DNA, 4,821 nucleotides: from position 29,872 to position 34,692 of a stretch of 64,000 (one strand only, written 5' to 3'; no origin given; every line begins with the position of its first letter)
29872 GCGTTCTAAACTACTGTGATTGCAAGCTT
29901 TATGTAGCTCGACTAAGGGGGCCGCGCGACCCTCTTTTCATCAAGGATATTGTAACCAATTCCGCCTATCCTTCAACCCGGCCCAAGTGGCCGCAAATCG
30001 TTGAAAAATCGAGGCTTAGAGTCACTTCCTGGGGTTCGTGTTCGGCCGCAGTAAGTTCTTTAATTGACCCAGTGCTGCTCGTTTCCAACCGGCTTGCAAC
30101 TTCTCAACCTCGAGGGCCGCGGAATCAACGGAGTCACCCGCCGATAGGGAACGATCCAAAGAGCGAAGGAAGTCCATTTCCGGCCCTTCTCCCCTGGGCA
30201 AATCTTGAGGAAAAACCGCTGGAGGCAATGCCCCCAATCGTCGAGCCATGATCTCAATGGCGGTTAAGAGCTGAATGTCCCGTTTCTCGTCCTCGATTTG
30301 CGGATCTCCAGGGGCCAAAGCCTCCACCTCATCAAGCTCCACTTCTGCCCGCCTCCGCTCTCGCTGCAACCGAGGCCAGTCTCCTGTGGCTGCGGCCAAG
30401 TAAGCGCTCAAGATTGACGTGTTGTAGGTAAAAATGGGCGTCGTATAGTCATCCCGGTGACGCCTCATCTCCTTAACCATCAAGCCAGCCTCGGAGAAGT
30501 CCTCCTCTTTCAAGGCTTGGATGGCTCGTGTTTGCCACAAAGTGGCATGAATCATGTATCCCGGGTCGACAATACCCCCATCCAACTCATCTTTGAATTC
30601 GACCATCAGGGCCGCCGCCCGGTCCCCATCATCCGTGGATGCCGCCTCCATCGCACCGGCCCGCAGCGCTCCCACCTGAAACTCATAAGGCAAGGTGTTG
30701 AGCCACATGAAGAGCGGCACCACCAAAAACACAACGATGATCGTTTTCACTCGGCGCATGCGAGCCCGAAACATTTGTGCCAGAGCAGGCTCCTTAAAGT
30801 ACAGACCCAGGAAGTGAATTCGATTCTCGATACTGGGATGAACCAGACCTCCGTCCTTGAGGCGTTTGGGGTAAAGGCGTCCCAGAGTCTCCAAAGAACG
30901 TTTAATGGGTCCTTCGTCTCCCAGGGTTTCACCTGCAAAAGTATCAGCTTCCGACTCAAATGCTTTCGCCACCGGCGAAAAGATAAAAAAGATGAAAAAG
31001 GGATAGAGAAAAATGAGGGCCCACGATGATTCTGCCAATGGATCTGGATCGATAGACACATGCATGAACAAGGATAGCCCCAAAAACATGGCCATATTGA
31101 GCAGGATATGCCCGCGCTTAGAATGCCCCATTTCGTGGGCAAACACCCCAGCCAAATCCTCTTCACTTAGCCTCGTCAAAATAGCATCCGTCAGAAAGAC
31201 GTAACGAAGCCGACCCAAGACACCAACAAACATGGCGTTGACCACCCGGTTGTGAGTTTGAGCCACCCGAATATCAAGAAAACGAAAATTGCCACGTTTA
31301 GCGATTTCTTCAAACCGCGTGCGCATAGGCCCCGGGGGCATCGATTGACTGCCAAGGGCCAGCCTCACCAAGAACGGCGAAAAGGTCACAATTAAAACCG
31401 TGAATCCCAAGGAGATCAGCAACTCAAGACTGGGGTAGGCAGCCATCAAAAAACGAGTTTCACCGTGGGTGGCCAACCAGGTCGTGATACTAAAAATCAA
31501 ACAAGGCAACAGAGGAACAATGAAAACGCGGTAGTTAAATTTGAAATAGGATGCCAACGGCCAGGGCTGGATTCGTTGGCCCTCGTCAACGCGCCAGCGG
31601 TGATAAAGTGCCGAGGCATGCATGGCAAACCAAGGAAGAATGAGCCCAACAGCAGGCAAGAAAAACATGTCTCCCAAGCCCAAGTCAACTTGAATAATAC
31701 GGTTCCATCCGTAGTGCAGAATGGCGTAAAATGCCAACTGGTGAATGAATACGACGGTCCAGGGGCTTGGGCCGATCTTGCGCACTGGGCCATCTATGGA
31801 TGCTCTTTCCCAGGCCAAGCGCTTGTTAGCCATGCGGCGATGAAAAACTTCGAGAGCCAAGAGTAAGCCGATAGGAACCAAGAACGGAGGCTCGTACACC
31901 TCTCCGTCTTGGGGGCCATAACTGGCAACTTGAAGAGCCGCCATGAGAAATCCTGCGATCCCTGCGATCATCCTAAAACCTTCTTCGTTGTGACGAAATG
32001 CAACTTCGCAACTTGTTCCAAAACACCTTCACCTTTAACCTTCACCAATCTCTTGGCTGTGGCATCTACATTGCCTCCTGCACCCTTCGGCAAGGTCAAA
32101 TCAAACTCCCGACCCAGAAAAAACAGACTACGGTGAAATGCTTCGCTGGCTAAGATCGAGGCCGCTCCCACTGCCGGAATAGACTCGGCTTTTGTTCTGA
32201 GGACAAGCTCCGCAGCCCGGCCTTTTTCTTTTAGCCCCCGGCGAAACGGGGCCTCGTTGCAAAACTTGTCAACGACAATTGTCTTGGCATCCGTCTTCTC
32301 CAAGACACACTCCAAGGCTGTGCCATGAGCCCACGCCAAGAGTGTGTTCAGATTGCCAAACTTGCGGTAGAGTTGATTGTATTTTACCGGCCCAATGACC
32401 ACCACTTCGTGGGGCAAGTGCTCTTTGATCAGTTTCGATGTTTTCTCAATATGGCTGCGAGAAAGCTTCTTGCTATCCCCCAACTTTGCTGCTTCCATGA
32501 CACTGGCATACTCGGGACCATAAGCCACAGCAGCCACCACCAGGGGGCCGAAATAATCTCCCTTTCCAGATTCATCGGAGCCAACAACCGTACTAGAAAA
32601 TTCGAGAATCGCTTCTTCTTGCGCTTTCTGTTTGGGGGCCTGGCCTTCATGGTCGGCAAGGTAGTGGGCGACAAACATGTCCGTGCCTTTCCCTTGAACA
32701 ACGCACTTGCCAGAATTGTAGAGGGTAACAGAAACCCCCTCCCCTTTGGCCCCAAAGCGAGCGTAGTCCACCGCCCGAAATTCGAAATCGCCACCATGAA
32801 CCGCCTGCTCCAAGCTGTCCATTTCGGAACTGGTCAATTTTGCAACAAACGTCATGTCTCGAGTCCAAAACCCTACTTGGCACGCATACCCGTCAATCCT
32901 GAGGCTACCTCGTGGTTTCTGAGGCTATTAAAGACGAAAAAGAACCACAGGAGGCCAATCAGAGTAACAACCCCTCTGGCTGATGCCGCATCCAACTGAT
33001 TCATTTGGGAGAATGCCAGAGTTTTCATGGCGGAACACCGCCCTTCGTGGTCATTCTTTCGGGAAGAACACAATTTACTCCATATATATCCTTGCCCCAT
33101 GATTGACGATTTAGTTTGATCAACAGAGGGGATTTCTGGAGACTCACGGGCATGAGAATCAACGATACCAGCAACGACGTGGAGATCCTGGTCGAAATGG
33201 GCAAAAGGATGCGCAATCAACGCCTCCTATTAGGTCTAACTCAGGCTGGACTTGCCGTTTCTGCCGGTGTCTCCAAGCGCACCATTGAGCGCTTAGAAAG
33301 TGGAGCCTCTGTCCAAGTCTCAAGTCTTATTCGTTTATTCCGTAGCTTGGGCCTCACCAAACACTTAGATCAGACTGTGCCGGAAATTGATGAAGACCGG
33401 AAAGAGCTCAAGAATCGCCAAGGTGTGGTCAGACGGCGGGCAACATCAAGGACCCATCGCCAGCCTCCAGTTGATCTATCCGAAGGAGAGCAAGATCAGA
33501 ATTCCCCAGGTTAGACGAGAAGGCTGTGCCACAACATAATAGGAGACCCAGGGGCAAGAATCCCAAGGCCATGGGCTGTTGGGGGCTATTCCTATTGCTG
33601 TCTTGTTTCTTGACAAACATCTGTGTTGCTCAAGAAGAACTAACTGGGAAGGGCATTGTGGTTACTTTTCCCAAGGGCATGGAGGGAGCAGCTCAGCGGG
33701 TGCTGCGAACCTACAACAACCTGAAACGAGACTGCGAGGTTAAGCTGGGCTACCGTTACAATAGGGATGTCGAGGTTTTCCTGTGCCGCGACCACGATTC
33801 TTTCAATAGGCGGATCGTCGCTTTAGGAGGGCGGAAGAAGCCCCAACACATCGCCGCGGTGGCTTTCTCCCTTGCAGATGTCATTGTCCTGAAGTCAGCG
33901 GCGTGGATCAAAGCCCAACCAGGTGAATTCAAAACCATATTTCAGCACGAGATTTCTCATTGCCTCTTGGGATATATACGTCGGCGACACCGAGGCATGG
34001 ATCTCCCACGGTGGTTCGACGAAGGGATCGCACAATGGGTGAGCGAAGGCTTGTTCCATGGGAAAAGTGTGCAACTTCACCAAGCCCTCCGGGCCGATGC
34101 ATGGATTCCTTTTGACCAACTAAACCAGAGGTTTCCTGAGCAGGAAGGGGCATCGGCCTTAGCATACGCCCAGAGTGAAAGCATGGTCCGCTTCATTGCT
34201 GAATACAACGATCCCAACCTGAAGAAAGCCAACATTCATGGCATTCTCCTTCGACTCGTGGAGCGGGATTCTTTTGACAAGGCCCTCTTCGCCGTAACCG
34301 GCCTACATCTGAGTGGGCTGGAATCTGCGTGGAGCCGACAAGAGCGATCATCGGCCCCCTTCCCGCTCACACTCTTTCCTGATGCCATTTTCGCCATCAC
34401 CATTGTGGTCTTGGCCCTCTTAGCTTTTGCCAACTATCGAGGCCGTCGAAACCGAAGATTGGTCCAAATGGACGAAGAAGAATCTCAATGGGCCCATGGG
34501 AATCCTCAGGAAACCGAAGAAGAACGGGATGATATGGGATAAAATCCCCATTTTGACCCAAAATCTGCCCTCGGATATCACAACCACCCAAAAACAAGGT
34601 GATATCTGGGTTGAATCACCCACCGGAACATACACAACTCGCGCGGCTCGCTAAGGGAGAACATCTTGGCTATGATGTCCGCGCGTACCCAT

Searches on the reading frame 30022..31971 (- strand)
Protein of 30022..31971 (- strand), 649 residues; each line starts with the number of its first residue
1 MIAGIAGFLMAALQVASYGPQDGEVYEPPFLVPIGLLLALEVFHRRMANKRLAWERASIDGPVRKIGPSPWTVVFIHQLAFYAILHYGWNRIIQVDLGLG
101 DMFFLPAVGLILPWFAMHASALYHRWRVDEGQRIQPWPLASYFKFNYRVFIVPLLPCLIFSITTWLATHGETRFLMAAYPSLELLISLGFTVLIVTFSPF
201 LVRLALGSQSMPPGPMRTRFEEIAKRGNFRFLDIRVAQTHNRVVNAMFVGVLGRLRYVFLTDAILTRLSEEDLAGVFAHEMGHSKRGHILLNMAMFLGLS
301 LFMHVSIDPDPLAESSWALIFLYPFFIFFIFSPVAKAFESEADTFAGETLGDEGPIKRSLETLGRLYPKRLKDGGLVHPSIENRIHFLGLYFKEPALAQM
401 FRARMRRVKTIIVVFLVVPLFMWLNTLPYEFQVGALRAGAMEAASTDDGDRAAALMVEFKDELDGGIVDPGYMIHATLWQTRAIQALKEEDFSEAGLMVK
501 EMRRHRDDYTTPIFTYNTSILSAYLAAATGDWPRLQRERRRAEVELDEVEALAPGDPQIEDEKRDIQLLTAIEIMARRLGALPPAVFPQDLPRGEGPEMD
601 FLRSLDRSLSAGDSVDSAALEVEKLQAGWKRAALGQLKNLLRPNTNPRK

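Call 75: search_protein_families(library=pfam, proteins=[window:30022-31971:-], max_evalue=0.0001)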
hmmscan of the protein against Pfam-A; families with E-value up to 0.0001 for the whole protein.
window:30022-31971:- (649 aa): 1 family
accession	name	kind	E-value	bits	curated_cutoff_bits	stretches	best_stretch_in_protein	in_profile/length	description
PF01435.24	Peptidase_M48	-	1.2e-19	71.4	20.3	1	218-388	9-182/186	Peptidase family M48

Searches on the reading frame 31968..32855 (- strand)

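Call 75: search_protein_families(library=pfam, proteins=[window:31968-32855:-], max_evalue=0.0001)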
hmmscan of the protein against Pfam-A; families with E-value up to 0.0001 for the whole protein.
window:31968-32855:- (295 aa): 2 families
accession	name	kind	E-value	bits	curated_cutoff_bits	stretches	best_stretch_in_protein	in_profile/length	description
PF01351.25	RNase_HII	-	6.9e-29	101.6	25.8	1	91-290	1-199/199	Ribonuclease HII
PF11858.14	DUF3378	-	5.4e-11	43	27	1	3-77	2-75/76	Domain of unknown function (DUF3378)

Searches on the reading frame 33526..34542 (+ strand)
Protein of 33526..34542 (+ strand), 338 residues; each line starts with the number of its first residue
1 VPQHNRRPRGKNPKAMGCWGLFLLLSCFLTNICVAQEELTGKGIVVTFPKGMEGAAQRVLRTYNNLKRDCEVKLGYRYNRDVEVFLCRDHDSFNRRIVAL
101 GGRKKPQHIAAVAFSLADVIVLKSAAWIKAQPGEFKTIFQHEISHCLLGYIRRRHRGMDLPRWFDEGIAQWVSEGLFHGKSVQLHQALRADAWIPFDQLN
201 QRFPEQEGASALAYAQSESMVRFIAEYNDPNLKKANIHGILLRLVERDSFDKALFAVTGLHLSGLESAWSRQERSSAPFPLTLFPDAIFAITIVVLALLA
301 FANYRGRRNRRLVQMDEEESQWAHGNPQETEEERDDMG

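Call 75: search_protein_families(library=pfam, proteins=[window:33526-34542:+], max_evalue=0.0001)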
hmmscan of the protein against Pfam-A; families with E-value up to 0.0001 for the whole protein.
window:33526-34542:+ (338 aa): 1 family
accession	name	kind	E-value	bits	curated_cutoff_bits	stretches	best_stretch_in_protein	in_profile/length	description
PF13485.12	Peptidase_MA_2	-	2.5e-12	47.5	32.4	1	137-270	68-196/201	Peptidase MA superfamily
